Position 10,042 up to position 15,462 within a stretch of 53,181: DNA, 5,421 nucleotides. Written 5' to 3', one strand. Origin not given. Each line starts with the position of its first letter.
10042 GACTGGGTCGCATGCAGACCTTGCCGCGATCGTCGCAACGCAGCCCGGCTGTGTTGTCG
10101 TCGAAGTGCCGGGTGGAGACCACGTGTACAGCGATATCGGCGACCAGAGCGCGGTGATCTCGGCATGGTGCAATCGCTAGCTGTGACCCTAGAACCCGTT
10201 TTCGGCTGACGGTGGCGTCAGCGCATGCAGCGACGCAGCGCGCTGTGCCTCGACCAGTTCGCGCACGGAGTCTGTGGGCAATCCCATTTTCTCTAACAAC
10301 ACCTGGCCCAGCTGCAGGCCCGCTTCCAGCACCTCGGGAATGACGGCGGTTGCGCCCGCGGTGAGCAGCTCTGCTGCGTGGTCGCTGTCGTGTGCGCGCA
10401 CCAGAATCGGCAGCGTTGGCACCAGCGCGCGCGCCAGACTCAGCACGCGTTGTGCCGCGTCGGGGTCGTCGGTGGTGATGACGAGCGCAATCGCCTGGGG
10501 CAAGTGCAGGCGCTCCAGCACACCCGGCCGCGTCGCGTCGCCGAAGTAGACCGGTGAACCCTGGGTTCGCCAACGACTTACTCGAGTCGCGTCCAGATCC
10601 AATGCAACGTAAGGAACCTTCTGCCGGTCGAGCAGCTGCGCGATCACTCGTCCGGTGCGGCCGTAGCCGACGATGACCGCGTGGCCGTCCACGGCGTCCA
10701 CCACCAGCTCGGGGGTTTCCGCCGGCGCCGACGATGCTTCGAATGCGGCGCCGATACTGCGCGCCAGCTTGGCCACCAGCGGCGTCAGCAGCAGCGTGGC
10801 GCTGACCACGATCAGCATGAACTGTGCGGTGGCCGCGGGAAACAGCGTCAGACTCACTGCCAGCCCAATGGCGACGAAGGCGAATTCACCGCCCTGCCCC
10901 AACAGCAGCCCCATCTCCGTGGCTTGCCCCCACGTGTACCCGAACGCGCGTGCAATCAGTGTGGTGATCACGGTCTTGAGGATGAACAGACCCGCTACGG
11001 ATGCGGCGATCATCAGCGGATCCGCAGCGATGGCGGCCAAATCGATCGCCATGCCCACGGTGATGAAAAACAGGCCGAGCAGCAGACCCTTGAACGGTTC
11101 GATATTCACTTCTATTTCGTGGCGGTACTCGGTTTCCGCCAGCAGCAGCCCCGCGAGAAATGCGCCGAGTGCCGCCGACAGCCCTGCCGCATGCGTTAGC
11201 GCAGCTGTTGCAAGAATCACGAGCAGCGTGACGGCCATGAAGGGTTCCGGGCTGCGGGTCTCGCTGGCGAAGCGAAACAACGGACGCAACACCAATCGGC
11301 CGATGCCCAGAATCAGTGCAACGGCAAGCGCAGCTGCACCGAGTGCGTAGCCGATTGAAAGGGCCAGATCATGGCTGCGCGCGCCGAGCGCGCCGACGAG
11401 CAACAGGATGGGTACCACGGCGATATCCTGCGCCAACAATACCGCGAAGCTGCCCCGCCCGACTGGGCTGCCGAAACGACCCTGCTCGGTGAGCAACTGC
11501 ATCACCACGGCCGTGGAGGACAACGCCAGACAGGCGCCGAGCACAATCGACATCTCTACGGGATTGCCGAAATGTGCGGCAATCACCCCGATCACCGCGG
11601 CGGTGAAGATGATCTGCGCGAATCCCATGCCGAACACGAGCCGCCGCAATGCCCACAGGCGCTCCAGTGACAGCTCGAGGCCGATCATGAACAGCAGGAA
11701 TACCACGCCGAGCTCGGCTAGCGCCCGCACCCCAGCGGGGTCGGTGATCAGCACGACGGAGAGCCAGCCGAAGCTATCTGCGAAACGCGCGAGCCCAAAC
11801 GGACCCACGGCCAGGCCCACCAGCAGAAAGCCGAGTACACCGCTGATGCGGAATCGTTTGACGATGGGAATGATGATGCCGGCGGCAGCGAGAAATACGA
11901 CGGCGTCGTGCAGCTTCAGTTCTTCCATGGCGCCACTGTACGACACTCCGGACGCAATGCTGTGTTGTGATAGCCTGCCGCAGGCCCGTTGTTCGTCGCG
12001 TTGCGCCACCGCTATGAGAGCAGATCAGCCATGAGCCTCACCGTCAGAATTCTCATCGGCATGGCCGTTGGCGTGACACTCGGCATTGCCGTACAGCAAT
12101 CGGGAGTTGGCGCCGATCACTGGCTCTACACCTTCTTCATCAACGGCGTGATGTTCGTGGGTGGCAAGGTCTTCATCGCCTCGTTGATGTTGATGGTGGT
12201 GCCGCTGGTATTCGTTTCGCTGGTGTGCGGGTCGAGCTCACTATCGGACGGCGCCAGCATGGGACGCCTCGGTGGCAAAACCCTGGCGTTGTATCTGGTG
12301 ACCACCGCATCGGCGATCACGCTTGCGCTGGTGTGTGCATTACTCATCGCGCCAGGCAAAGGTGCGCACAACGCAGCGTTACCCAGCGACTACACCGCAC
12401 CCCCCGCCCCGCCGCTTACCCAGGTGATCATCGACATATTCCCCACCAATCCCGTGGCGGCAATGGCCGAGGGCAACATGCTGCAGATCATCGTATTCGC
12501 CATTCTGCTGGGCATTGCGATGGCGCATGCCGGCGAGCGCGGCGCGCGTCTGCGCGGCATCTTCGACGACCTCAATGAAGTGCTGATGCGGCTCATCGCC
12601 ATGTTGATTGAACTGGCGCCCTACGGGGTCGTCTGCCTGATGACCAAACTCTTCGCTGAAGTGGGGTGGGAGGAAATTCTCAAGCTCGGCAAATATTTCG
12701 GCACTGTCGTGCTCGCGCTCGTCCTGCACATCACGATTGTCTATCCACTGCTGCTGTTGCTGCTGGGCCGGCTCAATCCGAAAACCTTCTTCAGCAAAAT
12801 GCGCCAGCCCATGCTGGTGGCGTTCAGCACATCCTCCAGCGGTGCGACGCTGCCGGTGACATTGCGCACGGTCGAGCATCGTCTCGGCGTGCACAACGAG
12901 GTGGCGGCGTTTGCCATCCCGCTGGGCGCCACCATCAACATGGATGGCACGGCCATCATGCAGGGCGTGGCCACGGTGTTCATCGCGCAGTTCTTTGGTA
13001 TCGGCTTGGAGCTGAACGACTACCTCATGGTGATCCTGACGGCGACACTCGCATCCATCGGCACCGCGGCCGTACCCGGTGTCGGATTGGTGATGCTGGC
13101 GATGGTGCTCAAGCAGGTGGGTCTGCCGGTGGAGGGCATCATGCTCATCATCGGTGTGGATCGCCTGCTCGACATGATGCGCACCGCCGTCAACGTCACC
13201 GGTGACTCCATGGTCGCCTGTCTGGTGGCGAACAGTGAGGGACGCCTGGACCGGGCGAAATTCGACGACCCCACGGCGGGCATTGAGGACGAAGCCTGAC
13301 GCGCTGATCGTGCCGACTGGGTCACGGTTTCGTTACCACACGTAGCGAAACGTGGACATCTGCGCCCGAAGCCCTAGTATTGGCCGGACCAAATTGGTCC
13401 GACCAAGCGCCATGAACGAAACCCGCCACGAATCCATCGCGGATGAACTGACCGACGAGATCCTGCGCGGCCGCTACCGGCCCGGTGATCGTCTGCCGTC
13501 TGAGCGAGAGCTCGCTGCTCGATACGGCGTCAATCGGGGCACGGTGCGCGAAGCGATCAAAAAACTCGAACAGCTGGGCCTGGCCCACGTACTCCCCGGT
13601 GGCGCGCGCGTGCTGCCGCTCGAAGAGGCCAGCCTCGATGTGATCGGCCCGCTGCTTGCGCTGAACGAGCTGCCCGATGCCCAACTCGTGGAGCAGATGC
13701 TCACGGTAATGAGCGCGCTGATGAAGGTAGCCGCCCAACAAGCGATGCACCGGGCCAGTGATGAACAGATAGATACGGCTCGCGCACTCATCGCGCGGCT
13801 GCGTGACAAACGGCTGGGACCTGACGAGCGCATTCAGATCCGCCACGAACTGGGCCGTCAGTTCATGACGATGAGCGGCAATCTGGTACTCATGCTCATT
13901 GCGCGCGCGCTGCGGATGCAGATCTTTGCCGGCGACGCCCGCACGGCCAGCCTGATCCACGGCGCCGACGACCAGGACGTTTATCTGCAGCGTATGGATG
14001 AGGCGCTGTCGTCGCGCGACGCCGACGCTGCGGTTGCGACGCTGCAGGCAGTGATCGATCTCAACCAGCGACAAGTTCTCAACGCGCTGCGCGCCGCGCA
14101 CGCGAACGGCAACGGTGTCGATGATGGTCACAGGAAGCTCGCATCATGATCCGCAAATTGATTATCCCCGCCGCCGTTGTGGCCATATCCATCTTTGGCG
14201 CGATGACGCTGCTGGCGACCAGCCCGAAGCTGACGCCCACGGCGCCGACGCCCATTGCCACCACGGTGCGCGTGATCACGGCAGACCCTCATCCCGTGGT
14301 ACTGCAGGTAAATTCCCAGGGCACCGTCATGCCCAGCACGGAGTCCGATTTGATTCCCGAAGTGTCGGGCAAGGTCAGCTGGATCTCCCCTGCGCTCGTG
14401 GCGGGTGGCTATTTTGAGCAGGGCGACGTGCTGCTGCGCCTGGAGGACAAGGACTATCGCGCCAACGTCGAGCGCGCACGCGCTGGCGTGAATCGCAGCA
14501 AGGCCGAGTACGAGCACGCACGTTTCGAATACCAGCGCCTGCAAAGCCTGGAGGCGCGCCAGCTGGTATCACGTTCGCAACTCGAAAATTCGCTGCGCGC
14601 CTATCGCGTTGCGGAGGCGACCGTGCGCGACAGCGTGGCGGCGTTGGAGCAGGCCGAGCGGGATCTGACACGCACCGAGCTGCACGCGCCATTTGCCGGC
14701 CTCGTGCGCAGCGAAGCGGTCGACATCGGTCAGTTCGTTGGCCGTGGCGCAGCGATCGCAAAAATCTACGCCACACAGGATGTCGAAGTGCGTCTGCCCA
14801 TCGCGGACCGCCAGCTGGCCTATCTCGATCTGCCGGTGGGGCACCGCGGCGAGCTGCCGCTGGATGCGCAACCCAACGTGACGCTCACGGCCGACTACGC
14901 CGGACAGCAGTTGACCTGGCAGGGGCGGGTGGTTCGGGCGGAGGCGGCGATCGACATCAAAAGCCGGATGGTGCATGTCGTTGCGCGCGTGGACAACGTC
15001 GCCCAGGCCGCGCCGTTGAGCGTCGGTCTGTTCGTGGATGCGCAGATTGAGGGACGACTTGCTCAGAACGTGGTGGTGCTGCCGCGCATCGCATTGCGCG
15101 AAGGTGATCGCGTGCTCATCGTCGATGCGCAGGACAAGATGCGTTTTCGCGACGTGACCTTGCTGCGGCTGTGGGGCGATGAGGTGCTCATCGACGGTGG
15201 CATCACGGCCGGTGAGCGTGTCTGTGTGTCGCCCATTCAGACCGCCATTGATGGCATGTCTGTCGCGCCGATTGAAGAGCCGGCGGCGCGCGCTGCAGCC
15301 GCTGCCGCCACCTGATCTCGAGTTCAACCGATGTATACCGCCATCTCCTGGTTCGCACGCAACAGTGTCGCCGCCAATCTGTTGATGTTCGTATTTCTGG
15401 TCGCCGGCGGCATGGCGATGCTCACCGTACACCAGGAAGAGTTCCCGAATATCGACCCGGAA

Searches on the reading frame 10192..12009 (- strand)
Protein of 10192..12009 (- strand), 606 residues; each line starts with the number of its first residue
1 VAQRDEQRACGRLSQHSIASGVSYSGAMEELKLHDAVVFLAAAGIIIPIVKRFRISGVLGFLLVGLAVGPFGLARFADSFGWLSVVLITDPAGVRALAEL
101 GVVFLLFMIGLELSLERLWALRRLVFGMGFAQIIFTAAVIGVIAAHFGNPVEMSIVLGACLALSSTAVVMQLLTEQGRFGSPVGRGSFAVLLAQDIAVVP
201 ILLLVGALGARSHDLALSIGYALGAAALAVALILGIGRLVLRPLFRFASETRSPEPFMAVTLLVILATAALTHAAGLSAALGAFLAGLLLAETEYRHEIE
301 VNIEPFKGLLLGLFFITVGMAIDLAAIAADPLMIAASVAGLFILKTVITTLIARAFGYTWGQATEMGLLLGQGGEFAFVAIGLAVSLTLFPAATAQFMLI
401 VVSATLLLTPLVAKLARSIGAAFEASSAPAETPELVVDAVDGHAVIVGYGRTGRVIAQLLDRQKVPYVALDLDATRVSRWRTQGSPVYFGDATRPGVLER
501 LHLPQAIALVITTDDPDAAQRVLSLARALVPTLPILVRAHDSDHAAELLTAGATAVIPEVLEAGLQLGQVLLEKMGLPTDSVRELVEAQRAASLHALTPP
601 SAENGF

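Call 26: search_protein_families(library=pfam, proteins=[window:10192-12009:-], max_evalue=0.00001)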
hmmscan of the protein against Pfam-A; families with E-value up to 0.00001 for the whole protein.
window:10192-12009:- (606 aa): 2 families
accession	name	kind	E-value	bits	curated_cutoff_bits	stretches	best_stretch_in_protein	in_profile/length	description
PF00999.27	Na_H_Exchanger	-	5.8e-55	187.1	26.2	1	45-413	8-374/375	Sodium/hydrogen exchanger, transmembrane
PF02254.24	TrkA_N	-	1.5e-24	87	23.8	1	445-557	2-114/116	TrkA-N domain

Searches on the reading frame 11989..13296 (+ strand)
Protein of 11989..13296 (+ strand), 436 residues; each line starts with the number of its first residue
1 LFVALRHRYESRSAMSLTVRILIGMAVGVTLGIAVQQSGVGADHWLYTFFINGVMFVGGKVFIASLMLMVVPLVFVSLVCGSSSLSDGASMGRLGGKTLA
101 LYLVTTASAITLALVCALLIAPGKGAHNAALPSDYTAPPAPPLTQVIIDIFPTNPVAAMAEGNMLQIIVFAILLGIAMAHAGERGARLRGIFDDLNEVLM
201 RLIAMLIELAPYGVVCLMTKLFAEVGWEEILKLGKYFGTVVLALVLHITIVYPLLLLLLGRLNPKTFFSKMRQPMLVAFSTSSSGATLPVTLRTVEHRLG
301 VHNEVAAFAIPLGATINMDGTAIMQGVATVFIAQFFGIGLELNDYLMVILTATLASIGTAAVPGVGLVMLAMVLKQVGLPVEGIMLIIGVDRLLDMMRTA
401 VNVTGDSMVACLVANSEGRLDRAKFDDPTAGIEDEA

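Call 26: search_protein_families(library=pfam, proteins=[window:11989-13296:+], max_evalue=0.00001)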
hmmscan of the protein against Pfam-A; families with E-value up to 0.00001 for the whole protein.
window:11989-13296:+ (436 aa): 1 family
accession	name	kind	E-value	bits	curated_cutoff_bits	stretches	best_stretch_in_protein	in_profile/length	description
PF00375.23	SDF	-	1.2e-126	423.2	27.9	1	17-415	1-386/387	Sodium:dicarboxylate symporter family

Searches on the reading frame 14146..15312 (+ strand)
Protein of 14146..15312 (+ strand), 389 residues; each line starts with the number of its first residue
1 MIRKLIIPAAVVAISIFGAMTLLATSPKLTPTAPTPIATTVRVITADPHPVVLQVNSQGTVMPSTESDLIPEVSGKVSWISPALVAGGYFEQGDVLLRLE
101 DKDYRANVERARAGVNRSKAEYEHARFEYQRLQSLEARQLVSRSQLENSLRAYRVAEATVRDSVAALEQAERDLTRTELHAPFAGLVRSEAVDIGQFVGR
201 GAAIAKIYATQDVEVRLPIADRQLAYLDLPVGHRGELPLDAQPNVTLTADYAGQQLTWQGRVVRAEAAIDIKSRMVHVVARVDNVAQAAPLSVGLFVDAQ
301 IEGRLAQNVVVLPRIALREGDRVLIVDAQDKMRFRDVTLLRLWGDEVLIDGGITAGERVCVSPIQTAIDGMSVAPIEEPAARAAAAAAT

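Call 27: search_protein_families(library=pfam, proteins=[window:14146-15312:+], max_evalue=0.00001)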
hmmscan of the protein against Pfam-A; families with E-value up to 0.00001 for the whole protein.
window:14146-15312:+ (389 aa): 2 families
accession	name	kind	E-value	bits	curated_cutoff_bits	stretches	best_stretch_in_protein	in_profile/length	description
PF13437.12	HlyD_3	-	4.1e-12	47.2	22.2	1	179-291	2-103/106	HlyD family secretion protein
PF16576.10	HlyD_D23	-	1.4e-08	34.8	30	1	125-286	77-205/214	Barrel-sandwich domain of CusB or HlyD membrane-fusion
